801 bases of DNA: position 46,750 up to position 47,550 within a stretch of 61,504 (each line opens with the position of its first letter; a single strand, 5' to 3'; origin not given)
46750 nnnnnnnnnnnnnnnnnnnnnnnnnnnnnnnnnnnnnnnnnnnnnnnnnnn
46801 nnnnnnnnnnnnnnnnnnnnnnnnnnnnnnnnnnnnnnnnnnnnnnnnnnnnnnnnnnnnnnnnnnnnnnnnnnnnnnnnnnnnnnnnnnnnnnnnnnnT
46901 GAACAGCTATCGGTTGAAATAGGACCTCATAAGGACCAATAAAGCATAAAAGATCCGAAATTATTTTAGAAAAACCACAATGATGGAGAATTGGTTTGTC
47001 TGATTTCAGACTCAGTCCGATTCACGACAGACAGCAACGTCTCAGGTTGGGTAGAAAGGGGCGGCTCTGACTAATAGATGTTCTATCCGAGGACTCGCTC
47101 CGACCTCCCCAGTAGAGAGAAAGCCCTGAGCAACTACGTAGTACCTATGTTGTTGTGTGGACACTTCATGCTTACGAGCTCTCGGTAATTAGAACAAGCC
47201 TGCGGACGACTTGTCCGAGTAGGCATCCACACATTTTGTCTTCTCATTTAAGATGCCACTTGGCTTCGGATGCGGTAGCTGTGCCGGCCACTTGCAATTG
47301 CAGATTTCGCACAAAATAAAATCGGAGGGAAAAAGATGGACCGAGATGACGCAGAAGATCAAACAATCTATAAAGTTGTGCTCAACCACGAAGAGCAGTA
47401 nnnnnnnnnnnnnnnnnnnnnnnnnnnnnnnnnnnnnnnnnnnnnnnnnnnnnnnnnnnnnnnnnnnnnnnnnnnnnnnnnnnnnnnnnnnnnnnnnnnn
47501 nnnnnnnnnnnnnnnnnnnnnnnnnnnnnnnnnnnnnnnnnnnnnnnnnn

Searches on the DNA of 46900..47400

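Call 65: search_rna_families(source=window, start=46900, end=47400, threshold=evalue, max_evalue=10)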
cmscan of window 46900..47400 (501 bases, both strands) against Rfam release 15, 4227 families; matches with E-value up to 10: 2.
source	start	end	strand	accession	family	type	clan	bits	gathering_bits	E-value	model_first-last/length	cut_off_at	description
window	46999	47020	-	RF01114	TMV_UPD-PK1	Cis-reg;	-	15.1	33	4.8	1-22/22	no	Pseudoknot of upstream pseudoknot domain (UPD) of the 3'UTR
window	46976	47016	+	RF01140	sR20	Gene; snRNA; snoRNA; CD-box;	-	14.1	44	3.4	1-56/56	no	Small nucleolar RNA sR20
